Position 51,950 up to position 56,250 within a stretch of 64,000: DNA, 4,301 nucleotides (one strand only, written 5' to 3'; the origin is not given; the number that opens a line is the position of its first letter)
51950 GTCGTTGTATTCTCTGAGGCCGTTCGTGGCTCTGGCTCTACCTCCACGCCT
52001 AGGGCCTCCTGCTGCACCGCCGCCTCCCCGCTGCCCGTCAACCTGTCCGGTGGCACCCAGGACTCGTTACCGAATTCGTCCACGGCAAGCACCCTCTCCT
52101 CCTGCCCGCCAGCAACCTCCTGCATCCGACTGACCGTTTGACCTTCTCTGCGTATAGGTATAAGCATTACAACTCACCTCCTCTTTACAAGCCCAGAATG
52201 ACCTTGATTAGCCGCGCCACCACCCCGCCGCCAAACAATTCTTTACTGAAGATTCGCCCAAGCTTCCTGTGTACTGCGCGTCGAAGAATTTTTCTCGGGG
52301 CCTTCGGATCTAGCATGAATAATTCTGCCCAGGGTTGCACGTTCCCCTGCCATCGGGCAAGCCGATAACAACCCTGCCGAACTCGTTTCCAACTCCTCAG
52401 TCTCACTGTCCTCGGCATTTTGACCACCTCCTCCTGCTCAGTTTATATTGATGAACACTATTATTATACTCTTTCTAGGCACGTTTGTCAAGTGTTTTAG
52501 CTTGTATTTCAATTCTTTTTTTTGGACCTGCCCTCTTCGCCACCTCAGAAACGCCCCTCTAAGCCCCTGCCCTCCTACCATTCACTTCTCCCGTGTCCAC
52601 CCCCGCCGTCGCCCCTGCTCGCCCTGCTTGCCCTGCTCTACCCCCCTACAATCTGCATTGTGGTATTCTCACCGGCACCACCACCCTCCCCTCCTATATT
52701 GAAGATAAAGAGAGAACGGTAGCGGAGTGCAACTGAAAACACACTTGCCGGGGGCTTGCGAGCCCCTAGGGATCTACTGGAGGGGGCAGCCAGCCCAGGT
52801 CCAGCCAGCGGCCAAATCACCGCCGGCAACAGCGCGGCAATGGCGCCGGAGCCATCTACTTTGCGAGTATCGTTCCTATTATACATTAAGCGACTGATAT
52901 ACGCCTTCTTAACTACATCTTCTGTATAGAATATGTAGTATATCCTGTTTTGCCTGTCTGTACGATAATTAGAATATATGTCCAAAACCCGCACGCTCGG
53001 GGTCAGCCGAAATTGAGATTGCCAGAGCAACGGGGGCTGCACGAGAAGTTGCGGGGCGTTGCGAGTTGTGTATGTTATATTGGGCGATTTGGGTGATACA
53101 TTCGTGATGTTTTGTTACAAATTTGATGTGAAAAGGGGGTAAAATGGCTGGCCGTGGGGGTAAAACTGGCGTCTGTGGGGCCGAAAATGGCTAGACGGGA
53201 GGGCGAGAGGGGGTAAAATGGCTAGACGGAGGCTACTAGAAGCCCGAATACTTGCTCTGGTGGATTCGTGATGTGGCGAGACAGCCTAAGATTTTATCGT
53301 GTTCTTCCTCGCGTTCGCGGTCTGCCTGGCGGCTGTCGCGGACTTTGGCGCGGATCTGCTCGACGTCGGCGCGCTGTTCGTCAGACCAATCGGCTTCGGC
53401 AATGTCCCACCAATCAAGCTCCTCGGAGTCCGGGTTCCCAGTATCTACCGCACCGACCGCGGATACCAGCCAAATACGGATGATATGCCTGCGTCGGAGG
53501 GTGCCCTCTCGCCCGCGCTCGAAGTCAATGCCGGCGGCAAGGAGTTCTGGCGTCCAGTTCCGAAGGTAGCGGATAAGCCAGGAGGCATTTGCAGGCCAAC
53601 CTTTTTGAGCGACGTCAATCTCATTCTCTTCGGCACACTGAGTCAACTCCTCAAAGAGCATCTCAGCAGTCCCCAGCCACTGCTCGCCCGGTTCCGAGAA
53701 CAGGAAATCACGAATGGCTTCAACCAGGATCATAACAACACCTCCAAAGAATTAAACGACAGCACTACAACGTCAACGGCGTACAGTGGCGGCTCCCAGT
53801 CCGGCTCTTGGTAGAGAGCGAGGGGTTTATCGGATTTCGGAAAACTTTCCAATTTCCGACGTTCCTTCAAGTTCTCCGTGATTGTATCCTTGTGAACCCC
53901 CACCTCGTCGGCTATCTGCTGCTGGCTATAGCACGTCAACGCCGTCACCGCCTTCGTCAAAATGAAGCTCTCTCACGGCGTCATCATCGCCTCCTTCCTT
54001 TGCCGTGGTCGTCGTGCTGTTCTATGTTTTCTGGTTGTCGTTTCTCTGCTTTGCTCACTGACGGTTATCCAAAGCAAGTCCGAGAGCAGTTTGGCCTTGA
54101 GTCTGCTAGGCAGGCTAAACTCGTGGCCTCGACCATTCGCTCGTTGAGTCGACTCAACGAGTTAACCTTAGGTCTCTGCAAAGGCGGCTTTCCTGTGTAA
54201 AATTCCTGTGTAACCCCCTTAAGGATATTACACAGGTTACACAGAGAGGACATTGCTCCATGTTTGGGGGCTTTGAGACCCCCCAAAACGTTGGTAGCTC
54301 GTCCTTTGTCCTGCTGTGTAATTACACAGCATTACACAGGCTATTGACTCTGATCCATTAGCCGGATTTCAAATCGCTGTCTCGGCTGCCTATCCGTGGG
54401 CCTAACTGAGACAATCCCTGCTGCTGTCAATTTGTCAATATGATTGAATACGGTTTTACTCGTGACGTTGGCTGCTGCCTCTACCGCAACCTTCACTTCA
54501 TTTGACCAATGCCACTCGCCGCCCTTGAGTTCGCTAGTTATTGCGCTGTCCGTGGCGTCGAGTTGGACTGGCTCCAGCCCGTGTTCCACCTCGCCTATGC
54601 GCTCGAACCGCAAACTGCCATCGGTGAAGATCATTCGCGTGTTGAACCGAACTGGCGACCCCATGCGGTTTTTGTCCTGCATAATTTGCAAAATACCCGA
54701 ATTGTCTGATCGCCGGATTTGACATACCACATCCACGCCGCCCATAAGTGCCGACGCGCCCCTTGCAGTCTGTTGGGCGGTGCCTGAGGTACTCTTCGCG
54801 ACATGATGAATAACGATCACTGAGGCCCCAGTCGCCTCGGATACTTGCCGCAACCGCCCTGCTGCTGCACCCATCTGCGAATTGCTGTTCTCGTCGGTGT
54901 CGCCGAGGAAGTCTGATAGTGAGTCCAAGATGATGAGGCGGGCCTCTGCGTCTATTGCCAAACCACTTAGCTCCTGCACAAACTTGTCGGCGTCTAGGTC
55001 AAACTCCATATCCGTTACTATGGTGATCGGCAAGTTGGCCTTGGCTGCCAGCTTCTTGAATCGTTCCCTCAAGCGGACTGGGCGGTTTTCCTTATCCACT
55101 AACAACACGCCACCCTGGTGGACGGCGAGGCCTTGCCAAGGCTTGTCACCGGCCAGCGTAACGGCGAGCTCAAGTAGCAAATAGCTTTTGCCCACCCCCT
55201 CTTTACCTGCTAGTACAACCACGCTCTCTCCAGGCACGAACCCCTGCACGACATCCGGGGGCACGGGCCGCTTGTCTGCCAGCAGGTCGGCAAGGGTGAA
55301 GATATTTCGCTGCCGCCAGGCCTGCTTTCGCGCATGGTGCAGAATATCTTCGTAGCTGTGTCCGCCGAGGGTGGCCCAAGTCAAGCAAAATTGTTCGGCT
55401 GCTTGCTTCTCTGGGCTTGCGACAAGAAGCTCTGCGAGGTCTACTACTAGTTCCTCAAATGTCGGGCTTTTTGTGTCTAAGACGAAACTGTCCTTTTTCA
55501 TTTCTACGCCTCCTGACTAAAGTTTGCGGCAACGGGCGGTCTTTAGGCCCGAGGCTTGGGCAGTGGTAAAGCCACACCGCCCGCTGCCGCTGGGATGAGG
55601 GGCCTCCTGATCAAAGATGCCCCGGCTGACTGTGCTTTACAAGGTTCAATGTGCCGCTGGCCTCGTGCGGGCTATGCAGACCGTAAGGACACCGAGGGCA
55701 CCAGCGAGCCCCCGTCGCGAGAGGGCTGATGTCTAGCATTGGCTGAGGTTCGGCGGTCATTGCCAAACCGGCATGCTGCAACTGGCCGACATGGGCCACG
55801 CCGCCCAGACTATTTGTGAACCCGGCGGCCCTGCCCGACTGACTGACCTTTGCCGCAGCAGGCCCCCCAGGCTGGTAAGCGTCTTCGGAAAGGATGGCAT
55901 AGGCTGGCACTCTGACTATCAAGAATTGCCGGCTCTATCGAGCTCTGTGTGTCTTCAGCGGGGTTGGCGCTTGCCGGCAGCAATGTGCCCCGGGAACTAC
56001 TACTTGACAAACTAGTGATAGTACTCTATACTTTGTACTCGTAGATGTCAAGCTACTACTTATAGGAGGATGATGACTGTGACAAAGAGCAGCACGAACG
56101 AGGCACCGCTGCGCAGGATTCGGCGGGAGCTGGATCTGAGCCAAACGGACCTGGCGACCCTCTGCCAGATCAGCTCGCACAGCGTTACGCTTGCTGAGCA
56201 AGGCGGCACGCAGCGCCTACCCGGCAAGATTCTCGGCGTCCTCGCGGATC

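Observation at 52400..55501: Plasmid-type replication origin: AT-rich gap + four iterons + RepA-like AAA_25 helicase + palindromic operator array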

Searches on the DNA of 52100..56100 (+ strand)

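Call 12: search_dna_similar(query=window:52100-56100:+, collection=plasmids, mode=distant, max_rows=20)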
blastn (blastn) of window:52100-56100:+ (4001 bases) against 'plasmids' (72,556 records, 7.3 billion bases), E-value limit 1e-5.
No match.

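Call 66: search_rna_families(source=window, start=52100, end=54400, threshold=evalue, max_evalue=1)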
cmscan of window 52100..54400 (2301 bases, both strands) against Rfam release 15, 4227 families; matches with E-value up to 1: 0.
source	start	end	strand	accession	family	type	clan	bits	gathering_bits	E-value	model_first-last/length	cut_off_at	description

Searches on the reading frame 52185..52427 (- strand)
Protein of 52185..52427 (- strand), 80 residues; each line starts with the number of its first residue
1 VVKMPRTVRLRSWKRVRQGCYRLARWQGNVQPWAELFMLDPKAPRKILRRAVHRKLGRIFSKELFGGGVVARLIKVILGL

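Call 30: search_protein_families(library=pfam, proteins=[window:52185-52427:-], max_evalue=0.001)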
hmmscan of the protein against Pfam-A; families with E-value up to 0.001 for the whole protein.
window:52185-52427:- (80 aa): 0 families

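Call 58: search_protein_families(library=phrogs, proteins=[window:52185-52418:-], max_evalue=0.01)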
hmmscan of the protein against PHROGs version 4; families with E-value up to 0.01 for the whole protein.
window:52185-52418:- (77 aa): 0 families

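Call 94: search_protein_families(library=ncbifam, proteins=[window:52185-52418:-], max_evalue=0.01)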
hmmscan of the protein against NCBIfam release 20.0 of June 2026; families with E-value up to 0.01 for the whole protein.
window:52185-52418:- (77 aa): 0 families
